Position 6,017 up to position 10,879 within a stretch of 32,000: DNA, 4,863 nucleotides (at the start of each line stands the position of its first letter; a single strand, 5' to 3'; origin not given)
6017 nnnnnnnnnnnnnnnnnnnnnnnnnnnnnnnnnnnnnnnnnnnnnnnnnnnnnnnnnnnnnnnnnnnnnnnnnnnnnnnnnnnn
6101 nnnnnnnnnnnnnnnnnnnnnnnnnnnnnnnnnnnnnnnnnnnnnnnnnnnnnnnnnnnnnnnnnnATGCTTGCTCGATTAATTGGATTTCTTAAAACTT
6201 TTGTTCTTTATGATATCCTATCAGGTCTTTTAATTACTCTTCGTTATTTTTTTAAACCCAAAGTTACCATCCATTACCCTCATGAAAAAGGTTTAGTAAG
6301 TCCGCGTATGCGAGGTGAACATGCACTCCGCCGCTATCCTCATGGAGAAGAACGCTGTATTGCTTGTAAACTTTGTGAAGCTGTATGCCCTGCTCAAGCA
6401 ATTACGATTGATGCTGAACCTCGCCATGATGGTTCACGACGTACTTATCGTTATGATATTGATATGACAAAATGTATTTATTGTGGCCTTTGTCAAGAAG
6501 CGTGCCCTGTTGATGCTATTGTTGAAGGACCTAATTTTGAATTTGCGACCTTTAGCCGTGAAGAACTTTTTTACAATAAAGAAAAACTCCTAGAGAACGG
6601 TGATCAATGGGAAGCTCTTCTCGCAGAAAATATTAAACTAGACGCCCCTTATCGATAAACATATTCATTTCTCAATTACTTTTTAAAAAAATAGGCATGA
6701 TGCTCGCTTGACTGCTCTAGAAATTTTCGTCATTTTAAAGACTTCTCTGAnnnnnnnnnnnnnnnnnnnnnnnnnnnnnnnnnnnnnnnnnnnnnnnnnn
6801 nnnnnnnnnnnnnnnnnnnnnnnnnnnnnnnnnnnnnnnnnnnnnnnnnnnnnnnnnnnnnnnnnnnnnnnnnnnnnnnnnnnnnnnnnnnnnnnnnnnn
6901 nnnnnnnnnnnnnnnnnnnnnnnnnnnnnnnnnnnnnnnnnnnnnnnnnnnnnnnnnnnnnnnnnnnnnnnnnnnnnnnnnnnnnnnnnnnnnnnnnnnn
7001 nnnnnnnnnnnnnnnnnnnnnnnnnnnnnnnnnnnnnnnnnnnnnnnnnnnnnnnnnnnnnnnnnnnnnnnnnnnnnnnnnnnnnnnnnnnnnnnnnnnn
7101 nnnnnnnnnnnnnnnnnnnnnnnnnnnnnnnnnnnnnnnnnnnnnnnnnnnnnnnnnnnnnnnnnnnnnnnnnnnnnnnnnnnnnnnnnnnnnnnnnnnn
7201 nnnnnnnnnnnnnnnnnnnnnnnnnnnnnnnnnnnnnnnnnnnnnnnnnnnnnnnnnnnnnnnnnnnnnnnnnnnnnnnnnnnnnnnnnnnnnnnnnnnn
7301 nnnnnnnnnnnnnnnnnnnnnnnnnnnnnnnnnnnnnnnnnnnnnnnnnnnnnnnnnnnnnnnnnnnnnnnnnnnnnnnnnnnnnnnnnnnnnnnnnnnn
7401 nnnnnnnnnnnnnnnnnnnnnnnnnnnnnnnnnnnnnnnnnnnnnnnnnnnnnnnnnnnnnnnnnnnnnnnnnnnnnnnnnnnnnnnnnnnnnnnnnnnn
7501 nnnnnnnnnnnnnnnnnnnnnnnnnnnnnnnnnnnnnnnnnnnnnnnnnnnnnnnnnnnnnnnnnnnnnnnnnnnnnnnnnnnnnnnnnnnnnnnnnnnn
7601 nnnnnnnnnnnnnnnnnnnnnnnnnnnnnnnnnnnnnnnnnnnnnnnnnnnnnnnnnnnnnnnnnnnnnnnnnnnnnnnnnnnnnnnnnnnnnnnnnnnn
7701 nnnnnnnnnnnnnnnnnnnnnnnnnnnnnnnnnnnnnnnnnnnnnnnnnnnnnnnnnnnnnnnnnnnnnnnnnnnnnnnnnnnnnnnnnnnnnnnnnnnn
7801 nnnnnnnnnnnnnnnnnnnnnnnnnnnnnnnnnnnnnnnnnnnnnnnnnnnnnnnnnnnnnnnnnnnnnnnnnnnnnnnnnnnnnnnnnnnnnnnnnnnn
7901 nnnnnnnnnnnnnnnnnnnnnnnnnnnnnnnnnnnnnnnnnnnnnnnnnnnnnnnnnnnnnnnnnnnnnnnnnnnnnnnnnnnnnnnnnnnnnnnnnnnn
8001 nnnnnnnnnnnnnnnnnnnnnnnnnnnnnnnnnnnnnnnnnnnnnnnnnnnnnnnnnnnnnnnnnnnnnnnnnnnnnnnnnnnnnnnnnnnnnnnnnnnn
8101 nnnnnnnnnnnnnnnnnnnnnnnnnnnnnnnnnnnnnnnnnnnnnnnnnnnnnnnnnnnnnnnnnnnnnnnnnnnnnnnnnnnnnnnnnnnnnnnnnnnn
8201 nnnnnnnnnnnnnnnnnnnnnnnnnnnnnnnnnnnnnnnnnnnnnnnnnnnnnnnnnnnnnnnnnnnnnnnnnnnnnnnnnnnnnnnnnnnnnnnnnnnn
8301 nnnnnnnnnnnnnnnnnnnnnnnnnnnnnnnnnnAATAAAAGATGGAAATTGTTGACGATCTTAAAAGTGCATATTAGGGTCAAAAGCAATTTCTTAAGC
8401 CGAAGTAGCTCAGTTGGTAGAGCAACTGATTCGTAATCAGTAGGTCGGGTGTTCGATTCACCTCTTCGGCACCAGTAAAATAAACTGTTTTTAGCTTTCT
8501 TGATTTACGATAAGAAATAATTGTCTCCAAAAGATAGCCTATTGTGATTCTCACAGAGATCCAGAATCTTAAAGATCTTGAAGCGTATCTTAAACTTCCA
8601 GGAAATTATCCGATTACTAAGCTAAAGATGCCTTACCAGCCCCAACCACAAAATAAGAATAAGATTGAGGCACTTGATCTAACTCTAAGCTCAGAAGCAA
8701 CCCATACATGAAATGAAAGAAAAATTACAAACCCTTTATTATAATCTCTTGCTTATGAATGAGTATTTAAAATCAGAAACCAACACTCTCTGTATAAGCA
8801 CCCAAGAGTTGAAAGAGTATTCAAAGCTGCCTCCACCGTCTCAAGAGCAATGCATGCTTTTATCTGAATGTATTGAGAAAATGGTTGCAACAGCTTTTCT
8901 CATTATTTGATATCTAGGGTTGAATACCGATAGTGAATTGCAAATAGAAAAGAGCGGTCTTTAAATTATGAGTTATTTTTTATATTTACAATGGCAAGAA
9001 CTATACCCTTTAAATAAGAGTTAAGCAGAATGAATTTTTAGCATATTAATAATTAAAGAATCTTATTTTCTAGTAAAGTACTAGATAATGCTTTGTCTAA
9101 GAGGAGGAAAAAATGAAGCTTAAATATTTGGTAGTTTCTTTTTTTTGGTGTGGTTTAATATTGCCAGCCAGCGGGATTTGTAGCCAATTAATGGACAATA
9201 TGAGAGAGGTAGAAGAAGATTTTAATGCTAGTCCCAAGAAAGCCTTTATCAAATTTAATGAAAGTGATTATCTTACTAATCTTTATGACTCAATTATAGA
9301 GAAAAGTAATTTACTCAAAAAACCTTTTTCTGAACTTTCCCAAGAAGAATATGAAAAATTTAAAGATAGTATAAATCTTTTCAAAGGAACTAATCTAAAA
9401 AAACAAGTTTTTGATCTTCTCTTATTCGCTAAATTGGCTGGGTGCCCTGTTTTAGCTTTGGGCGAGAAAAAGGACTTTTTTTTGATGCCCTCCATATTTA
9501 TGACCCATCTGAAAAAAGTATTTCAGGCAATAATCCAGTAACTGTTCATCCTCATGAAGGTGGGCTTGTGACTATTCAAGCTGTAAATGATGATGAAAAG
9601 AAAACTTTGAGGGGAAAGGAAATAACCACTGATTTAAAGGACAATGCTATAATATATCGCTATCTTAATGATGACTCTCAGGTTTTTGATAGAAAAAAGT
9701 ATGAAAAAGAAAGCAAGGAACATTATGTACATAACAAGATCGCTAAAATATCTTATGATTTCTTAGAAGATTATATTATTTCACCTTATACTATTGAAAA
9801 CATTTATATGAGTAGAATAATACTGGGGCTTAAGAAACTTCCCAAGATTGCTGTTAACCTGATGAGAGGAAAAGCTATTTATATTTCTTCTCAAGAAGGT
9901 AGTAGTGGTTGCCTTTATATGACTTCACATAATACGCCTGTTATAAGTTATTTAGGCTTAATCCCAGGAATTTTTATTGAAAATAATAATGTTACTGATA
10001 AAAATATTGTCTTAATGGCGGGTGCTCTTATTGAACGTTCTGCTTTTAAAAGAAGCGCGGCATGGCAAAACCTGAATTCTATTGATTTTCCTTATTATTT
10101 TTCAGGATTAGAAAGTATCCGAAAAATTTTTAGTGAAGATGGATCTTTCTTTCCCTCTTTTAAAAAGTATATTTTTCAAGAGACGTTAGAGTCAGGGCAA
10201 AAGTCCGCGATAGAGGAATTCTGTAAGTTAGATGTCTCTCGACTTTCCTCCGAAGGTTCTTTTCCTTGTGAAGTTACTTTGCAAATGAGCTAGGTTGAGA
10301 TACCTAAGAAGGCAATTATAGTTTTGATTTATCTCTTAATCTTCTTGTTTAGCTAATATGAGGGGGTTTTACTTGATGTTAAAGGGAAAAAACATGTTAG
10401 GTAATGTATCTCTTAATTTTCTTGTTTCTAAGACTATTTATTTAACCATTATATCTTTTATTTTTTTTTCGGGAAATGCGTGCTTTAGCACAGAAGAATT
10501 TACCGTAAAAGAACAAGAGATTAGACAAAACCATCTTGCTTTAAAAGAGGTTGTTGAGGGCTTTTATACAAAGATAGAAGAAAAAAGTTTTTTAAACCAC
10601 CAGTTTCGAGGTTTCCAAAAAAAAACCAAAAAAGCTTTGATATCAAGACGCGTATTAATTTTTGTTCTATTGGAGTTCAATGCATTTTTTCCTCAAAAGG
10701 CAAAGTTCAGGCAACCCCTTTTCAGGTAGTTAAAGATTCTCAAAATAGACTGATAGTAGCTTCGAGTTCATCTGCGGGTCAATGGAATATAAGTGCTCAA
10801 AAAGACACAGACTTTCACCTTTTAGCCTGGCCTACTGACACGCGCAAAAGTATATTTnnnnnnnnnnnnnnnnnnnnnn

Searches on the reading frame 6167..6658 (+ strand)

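Call 42: search_protein_families(library=pfam, proteins=[window:6167-6658:+], max_evalue=0.01)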
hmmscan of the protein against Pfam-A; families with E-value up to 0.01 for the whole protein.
window:6167-6658:+ (163 aa): 14 families
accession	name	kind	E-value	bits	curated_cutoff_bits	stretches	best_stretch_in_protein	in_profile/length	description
PF00037.32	Fer4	-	6.7e-16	57.8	21.1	2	97-118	2-23/24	4Fe-4S binding domain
PF12838.12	Fer4_7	-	1.1e-13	51.8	27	1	63-117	1-52/52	4Fe-4S dicluster domain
PF14697.11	Fer4_21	-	5.1e-11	43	35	2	57-80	34-58/59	4Fe-4S dicluster domain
PF13484.11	Fer4_16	-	8.2e-11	43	30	2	102-127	1-25/66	4Fe-4S double cluster binding domain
PF13183.11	Fer4_8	-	6.7e-09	36.6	27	2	62-116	3-67/68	4Fe-4S dicluster domain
PF12837.12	Fer4_6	-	6.9e-09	35.7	25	2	61-79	6-24/24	4Fe-4S binding domain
PF13187.11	Fer4_9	-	7.2e-09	36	27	1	63-118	1-52/52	4Fe-4S dicluster domain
PF12797.12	Fer4_2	-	3.1e-08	33.5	24.5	2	61-76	7-22/22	4Fe-4S binding domain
PF13237.11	Fer4_10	-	3.4e-08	33.7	25.5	2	61-114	6-53/53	4Fe-4S dicluster domain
PF12800.12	Fer4_4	-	7.4e-06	26.3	24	1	62-76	2-16/17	4Fe-4S binding domain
PF13534.11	Fer4_17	-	3.4e-05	24.8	22.2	1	63-116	1-59/61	4Fe-4S dicluster domain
PF25160.1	LdpA_Fe-S-bd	-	8.1e-05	22.8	27.6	1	68-119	7-44/49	LdpA Fe-S cluster-binding domain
PF12798.12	Fer4_3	-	0.00016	22.7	27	1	103-117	1-15/15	4Fe-4S binding domain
PF13746.11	Fer4_18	-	0.009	16.6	27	0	56-113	53-95/114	4Fe-4S dicluster domain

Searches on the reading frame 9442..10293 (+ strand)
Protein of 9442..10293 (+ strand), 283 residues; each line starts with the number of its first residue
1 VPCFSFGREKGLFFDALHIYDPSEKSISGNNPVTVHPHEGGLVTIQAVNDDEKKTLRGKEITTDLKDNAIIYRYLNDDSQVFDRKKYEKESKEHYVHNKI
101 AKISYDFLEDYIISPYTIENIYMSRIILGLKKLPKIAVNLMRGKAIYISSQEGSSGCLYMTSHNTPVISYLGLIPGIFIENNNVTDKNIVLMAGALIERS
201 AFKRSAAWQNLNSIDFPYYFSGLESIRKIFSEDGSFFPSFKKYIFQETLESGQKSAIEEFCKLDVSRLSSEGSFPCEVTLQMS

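Call 6: search_protein_families(library=pfam, proteins=[window:9442-10293:+], max_evalue=1)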
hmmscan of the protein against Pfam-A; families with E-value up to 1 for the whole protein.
window:9442-10293:+ (283 aa): 0 families

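Call 16: search_protein_families(library=ncbifam, proteins=[window:9442-10293:+], max_evalue=1)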
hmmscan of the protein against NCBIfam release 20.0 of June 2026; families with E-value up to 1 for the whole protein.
window:9442-10293:+ (283 aa): 0 families

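Call 74: search_protein_families(library=pfam, proteins=[window:9442-10290:+], max_evalue=10)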
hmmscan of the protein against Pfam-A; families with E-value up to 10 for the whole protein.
window:9442-10290:+ (283 aa): 0 families

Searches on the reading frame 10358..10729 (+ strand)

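Call 6: search_protein_families(library=pfam, proteins=[window:10358-10729:+], max_evalue=1)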
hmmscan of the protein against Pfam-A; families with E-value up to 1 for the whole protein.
window:10358-10729:+ (123 aa): 1 family
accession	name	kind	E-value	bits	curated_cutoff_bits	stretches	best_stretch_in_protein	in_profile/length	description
PF15957.10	Comm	-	0.28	11.9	27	0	21-59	10-47/110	Commissureless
